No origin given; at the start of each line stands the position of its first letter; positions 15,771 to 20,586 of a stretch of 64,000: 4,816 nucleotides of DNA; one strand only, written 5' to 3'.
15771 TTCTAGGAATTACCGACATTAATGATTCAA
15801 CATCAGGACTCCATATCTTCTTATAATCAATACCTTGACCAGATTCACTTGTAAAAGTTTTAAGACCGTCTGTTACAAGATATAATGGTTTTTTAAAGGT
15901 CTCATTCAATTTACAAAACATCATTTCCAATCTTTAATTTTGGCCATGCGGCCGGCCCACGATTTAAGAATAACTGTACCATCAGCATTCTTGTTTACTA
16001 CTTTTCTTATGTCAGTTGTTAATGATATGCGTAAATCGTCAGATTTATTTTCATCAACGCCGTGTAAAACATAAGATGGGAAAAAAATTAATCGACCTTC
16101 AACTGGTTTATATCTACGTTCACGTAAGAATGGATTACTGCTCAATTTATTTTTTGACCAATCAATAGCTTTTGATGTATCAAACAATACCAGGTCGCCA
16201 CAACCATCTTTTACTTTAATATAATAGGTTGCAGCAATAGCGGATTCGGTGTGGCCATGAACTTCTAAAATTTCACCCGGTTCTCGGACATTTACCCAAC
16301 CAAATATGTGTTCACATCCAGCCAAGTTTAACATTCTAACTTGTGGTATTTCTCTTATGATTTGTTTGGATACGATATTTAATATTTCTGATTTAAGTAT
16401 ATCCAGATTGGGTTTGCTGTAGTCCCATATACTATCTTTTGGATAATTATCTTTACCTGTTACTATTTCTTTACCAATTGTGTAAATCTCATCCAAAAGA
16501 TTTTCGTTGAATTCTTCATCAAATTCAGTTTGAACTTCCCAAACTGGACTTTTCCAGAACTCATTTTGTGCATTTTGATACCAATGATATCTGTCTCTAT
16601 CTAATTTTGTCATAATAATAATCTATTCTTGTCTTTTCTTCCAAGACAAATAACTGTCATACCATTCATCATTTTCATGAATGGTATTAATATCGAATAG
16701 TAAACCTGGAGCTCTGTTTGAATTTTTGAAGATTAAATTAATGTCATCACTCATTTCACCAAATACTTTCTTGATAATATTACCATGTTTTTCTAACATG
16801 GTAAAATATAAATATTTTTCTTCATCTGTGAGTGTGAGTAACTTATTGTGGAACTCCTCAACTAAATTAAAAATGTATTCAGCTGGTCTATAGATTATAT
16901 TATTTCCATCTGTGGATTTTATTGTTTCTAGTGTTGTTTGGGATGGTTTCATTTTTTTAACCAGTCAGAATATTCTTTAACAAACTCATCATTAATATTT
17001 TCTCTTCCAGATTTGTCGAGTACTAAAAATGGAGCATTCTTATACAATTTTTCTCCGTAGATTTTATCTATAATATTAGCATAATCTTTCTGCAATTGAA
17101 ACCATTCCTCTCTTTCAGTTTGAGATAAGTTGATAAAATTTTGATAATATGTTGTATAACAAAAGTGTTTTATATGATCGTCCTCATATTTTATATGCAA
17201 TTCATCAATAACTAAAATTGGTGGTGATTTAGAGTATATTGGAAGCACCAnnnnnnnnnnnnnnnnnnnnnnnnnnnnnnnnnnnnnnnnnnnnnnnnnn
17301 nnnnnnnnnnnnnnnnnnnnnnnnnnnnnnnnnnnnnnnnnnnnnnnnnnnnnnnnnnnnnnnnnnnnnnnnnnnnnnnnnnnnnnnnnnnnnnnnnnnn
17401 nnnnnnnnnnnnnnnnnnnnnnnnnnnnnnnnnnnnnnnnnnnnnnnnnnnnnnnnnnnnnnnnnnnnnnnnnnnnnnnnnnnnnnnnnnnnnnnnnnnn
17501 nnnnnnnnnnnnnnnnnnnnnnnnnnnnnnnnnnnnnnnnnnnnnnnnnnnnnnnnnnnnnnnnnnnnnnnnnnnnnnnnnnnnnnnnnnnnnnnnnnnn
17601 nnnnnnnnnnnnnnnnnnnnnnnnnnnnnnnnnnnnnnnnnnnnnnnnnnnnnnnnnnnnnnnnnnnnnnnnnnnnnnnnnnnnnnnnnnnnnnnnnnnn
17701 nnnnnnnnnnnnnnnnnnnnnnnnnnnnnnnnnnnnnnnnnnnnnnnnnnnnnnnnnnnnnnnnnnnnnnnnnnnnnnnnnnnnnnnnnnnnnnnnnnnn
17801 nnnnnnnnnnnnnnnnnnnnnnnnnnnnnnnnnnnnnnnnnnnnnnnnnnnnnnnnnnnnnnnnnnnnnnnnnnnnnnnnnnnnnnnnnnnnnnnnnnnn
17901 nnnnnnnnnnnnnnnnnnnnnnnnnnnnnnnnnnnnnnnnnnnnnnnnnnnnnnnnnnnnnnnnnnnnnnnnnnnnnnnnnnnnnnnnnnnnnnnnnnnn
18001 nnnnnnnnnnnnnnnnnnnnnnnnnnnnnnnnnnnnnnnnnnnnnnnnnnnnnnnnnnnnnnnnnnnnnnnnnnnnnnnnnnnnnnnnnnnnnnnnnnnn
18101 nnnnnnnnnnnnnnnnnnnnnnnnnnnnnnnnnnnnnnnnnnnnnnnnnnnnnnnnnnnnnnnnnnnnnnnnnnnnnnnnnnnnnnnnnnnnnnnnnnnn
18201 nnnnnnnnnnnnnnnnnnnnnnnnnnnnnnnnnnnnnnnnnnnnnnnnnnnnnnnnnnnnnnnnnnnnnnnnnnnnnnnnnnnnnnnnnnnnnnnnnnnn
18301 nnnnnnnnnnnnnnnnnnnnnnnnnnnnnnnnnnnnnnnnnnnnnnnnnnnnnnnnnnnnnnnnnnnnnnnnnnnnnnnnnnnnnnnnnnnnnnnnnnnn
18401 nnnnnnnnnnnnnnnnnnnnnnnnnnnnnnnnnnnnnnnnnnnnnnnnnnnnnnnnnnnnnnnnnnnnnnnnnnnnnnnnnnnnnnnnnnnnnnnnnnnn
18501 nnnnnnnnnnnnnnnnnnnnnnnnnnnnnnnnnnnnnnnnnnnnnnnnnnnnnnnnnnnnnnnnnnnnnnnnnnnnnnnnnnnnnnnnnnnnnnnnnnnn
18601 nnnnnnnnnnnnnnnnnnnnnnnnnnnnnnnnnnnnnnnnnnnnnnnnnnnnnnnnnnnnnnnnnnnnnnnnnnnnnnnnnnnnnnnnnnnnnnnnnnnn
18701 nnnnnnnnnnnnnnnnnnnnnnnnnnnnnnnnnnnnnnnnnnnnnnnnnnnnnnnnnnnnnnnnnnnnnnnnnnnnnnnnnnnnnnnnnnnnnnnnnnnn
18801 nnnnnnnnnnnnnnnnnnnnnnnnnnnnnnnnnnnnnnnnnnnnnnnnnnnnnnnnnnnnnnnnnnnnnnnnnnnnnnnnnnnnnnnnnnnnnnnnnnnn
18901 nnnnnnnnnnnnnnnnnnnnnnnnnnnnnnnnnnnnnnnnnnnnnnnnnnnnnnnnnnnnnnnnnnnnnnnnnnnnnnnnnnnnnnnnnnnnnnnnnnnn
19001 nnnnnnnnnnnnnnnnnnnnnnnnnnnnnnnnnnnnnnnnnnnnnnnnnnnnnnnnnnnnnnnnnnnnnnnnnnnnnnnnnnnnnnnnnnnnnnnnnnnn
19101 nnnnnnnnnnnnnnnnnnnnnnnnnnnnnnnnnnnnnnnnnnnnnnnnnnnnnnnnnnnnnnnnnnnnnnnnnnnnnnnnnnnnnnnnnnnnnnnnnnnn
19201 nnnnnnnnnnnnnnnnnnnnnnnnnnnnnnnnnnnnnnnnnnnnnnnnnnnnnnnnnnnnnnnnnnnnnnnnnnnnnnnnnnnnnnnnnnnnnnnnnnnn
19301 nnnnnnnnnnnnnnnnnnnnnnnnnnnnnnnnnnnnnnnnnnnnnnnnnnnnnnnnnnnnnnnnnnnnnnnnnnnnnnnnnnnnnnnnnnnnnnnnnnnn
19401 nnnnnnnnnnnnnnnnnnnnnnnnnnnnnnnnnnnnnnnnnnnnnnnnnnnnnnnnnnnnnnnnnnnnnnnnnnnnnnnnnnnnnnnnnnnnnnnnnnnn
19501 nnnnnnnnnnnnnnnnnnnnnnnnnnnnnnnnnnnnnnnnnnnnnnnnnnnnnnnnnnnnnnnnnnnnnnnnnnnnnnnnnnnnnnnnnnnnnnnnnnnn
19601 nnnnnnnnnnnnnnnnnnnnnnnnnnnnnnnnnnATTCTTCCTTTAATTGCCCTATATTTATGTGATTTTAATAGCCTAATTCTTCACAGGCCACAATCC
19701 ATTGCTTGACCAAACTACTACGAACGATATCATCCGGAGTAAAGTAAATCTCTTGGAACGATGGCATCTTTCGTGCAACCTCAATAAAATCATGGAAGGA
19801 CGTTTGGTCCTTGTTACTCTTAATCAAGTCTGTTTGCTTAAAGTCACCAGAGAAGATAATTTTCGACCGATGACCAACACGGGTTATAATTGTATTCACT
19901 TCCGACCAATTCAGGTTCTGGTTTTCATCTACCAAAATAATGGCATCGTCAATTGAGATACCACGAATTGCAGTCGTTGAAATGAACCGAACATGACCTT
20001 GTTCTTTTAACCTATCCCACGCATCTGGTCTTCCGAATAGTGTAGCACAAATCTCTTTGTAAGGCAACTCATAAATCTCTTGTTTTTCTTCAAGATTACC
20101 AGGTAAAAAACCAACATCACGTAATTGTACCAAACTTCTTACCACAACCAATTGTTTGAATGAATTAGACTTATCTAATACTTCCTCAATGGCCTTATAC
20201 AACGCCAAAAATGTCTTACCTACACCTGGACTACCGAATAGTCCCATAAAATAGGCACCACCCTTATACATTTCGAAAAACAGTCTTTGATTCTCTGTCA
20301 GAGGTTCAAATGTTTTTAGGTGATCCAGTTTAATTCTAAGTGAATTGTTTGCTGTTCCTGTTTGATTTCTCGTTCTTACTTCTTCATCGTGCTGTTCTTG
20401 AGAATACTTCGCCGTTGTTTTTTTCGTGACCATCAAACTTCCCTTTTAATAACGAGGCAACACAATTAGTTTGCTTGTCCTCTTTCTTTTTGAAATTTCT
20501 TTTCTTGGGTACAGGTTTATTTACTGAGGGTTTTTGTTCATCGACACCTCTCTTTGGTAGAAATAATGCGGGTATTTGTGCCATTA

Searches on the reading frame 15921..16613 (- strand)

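Call 52: search_protein_families(library=phrogs, proteins=[window:15921-16613:-], max_evalue=0.00001)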
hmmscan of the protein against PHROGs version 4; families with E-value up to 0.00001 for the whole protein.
window:15921-16613:- (230 aa): 1 family
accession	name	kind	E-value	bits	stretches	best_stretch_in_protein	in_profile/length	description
phrog_81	-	moron, auxiliary metabolic gene and host takeover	2.8e-26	93.7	1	15-220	52-255/283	2OG-Fe(II) oxygenase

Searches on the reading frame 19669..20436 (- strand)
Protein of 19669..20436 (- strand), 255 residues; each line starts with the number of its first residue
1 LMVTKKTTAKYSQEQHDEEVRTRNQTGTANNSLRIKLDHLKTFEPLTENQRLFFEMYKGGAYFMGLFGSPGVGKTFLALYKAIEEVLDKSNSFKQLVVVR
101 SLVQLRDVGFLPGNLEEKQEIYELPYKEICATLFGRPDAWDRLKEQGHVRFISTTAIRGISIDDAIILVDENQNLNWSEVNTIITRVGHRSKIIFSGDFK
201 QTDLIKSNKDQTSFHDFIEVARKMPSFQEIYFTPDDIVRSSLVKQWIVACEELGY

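Call 51: search_protein_families(library=phrogs, proteins=[window:19669-20436:-], max_evalue=0.00001)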
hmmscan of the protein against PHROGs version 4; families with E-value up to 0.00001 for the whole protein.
window:19669-20436:- (255 aa): 4 families
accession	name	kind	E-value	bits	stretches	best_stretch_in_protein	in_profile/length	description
phrog_170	-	other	3.4e-70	238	1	13-254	44-281/323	PhoH-like phosphate starvation-inducible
phrog_2765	-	other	4.6e-36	125.6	1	11-242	204-435/443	PhoH-like phosphate starvation-inducible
phrog_32482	-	other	5.9e-10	39.4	1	80-248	412-581/589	PhoH-like phosphate starvation-inducible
phrog_2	-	head and packaging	7.4e-07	29.3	1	35-197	257-400/807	terminase large subunit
